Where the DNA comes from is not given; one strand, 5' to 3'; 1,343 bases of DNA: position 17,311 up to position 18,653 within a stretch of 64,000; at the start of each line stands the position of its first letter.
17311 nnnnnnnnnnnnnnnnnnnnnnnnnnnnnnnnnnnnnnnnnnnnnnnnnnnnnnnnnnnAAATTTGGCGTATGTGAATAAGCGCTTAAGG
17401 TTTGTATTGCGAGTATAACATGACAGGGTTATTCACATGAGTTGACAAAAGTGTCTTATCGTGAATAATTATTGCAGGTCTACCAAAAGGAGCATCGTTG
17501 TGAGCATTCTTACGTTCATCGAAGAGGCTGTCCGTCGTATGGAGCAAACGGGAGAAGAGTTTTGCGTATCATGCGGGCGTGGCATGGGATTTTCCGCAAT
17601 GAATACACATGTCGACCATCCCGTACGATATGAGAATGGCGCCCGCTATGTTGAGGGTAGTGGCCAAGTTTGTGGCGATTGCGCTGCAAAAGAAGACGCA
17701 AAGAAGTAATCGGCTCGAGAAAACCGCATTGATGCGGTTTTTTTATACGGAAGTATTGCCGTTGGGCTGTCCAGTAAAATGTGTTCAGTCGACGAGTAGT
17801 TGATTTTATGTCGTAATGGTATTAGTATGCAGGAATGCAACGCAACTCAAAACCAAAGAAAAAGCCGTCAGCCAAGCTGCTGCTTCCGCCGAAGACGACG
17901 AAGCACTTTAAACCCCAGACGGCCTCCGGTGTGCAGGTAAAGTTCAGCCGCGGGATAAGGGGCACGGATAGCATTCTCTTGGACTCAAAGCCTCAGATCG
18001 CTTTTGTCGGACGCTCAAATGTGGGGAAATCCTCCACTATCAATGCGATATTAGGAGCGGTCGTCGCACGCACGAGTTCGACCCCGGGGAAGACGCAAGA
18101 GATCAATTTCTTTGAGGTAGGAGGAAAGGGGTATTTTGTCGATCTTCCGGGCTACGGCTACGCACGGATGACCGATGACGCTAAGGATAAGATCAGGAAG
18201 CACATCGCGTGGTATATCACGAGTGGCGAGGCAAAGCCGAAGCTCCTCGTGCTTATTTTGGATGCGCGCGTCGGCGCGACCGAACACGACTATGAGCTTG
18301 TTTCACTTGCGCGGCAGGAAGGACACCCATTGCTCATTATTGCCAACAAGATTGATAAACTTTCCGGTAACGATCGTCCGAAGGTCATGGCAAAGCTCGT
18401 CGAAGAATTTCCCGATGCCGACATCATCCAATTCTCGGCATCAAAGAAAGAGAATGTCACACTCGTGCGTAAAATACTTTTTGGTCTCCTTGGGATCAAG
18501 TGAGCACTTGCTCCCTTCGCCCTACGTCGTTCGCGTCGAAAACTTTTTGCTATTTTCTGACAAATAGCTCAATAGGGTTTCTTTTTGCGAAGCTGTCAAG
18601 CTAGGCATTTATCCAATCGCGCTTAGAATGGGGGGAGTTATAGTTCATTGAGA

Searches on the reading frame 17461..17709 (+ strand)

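Call 3: search_protein_families(library=pfam, proteins=[window:17461-17709:+], max_evalue=0.1)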
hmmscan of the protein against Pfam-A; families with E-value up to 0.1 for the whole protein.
window:17461-17709:+ (82 aa): 1 family
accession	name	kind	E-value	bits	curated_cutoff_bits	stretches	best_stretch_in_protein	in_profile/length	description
PF17980.7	ADD_DNMT3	-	0.0079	16.6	26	1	21-54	6-33/56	DNMT3, cysteine rich ADD domain, GATA1-like zinc finger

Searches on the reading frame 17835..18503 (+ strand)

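Call 3: search_protein_families(library=pfam, proteins=[window:17835-18503:+], max_evalue=0.1)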
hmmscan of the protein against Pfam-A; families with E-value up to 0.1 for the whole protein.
window:17835-18503:+ (222 aa): 8 families
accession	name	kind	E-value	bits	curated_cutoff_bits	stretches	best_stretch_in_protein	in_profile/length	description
PF01926.29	MMR_HSR1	-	2.9e-20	72.9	21.9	1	54-172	1-113/113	50S ribosome-binding GTPase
PF02421.24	FeoB_N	-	4.5e-10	39.7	27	1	54-211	2-152/156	Ferrous iron transport protein B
PF00009.33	GTP_EFTU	-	2.3e-08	34.3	26.5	1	133-211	91-178/188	Elongation factor Tu GTP binding domain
PF03193.22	RsgA_GTPase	-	6.1e-07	29.9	30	1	53-107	107-168/174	RsgA GTPase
PF04548.22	AIG1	-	9.3e-06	25.5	27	1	55-156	3-104/212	AIG1 family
PF00350.29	Dynamin_N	-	4.4e-05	24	27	1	55-84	1-30/168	Dynamin family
PF08477.19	Roc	-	0.063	13.9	27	0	55-80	2-27/119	Ras of Complex, Roc, domain of DAPkinase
PF13476.12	AAA_23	-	0.085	13.9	27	1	47-131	15-101/201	AAA domain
